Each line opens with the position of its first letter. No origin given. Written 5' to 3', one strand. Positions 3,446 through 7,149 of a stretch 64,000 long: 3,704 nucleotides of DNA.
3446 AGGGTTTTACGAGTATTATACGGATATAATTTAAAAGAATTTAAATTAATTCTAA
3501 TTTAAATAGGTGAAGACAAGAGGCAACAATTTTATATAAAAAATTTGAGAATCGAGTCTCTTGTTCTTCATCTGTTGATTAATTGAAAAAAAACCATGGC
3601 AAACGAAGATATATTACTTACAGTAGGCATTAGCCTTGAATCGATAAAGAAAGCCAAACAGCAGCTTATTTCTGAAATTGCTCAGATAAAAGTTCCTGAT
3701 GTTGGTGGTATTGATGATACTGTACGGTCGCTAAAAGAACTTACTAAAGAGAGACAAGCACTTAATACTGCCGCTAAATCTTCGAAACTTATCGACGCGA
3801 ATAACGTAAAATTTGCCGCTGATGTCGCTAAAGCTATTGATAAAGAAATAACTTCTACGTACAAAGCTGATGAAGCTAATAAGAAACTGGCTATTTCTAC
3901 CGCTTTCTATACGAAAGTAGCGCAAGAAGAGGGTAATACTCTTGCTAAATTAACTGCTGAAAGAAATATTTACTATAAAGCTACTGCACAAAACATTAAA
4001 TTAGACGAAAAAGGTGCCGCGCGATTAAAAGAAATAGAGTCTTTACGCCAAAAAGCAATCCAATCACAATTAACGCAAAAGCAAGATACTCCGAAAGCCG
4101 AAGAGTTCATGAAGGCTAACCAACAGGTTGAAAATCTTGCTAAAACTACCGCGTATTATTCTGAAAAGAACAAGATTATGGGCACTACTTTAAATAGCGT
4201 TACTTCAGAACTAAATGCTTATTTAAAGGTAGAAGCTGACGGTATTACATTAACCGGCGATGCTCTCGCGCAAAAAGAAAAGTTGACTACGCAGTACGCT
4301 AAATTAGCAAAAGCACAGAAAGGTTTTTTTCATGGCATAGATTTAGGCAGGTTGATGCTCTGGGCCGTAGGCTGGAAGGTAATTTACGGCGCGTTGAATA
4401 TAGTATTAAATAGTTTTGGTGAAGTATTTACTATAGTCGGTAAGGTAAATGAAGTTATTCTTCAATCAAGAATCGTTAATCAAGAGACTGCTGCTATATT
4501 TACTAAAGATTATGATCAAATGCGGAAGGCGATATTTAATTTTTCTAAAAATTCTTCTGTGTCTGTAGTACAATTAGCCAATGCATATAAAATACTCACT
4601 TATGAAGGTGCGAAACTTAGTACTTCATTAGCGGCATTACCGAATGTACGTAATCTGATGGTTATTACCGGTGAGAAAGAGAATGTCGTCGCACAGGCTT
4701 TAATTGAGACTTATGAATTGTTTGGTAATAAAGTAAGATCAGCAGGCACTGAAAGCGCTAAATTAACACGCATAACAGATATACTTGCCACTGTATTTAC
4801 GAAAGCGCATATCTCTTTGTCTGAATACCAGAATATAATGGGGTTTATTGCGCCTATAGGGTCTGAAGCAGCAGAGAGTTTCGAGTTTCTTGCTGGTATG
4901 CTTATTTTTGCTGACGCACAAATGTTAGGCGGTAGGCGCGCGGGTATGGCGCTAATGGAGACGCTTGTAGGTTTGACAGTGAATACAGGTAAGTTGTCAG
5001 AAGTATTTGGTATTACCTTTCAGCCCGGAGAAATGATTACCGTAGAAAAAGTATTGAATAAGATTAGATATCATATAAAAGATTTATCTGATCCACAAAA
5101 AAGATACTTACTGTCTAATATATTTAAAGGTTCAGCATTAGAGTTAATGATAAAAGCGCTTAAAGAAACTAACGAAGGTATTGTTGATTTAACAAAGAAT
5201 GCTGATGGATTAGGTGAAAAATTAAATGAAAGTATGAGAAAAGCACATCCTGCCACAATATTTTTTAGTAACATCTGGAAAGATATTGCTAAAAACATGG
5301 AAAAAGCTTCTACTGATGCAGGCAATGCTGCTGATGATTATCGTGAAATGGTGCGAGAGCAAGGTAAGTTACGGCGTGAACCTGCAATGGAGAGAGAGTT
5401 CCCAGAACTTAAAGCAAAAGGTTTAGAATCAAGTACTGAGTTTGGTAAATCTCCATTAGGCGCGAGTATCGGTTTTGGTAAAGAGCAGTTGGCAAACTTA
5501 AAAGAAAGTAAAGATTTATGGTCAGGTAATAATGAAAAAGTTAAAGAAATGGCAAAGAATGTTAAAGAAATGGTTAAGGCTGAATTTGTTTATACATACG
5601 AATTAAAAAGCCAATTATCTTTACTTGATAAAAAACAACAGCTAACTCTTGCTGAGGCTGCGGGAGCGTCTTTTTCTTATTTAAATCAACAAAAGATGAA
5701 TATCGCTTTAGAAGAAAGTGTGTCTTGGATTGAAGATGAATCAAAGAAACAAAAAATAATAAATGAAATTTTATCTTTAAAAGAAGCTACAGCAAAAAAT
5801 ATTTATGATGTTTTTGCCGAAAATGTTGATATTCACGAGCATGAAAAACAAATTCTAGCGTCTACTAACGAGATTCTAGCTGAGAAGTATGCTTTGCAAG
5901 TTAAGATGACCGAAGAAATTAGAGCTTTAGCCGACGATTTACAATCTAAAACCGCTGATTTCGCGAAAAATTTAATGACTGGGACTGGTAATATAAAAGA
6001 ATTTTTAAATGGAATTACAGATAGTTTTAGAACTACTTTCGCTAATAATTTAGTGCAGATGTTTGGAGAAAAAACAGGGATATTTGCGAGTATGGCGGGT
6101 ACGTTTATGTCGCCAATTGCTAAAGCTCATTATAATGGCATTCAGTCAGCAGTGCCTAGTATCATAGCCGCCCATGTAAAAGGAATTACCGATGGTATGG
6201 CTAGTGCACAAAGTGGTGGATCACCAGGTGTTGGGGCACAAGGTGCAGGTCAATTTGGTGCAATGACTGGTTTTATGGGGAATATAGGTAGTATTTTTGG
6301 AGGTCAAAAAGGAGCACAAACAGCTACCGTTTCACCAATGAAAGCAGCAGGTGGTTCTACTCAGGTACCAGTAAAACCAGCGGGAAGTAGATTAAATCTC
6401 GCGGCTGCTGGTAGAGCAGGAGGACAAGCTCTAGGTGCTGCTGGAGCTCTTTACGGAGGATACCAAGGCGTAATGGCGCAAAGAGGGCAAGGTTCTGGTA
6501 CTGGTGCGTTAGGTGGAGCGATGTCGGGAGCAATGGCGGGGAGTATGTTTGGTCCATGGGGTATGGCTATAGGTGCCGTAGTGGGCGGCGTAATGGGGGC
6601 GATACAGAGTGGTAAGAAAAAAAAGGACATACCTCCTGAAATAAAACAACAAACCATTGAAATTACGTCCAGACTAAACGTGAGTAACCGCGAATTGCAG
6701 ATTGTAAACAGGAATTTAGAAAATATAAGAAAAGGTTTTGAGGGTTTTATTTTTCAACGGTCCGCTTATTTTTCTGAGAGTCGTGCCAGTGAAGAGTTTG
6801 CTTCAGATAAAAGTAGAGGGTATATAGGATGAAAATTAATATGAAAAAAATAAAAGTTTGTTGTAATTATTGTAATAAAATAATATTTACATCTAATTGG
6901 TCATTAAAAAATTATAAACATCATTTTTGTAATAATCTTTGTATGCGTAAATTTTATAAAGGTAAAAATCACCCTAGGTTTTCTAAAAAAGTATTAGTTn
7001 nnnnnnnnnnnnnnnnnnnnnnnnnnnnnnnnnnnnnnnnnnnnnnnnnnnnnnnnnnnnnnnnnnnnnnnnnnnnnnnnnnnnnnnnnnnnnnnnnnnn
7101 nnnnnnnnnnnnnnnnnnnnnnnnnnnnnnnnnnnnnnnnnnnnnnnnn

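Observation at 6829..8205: HNH endonuclease fused to seven tandem Cys-rich repeats, wedged between tape measure and distal tail genes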

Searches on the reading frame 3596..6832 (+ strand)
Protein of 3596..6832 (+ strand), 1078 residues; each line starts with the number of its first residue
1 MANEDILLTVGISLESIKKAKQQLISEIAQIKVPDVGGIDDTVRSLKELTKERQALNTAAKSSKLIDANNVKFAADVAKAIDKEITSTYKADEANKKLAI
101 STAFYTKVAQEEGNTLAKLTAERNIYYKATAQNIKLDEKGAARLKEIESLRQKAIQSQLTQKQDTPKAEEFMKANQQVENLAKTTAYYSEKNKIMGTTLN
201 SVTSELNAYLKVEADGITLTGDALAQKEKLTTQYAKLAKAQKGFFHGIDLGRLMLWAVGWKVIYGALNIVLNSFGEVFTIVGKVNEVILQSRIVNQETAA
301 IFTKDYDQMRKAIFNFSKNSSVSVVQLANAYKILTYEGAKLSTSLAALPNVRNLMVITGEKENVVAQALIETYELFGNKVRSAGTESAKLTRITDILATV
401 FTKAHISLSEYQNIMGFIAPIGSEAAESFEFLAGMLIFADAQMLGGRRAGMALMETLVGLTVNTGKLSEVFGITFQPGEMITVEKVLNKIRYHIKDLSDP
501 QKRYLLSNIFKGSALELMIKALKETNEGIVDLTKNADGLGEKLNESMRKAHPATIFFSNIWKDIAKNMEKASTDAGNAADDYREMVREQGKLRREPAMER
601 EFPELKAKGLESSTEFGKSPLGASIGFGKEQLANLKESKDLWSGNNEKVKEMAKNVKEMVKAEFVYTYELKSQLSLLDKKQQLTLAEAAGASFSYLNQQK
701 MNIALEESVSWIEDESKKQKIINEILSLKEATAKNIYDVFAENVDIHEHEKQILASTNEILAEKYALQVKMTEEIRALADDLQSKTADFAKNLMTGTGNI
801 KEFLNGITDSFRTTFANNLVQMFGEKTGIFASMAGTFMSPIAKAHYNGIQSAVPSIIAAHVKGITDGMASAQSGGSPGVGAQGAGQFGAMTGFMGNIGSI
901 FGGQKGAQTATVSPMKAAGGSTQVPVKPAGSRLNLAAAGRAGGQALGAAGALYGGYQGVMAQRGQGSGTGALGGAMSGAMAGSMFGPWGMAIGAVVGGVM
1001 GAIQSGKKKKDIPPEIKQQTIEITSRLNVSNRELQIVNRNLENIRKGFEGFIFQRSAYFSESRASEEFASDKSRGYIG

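Call 5: search_protein_families(library=pfam, proteins=[window:3596-6832:+], max_evalue=0.1)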
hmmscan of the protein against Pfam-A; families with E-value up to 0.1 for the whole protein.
window:3596-6832:+ (1078 aa): 1 family
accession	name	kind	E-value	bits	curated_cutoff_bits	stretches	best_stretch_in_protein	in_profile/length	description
PF06897.17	DUF1269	-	0.00044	21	26.9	1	971-1033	1-65/100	Protein of unknown function (DUF1269)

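Call 6: search_protein_families(library=phrogs, proteins=[window:3596-6832:+], max_evalue=0.001)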
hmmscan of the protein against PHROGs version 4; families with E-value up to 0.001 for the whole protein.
window:3596-6832:+ (1078 aa): 4 families
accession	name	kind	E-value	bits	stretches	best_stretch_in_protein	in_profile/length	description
phrog_9696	-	tail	8e-14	51.4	1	302-550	98-340/1415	tail length tape measure protein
phrog_1293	-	tail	2.6e-11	43.1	1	298-537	202-446/1424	tail length tape measure protein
phrog_4704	-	tail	4.2e-10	39.9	1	297-542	231-474/625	tail length tape measure protein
phrog_6056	-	head and packaging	2.2e-06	28.7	1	970-1045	7-77/224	internal virion protein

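Call 19: find_related_loci(query=window:3596-6829:+, collection=viral_contigs, flank=6000)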
Query window:3596-6829:+ (1078 aa) in viral_contigs; peptide patterns used: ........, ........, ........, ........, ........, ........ (x = any residue, [..] = any of these).
16 stretches matched a pattern; 5 encode a relative of the query (tblastn E <= 1e-3); 5 distinct loci.
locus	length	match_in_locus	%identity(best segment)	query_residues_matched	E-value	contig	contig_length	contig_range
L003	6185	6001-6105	49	985-1019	4e-5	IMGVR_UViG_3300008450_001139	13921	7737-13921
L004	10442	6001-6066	68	982-1003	7e-5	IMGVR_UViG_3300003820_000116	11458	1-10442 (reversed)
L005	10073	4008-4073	68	982-1003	7e-5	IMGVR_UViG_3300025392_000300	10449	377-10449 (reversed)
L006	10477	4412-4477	68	982-1003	7e-5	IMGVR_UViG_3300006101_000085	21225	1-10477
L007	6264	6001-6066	68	982-1003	1e-4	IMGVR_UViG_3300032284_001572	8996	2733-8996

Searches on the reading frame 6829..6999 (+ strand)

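Call 24: search_protein_families(library=pfam, proteins=[window:6829-6999:+], max_evalue=1)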
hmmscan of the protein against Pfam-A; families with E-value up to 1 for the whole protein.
window:6829-6999:+ (57 aa): 2 families
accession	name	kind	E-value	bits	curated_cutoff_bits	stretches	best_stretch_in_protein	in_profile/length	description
PF06467.20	zf-FCS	-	0.0028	17.9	22.4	1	9-42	4-39/39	MYM-type Zinc finger with FCS sequence motif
PF03207.18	OspD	-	0.14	12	25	1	2-47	123-165/254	Borrelia outer surface protein D (OspD)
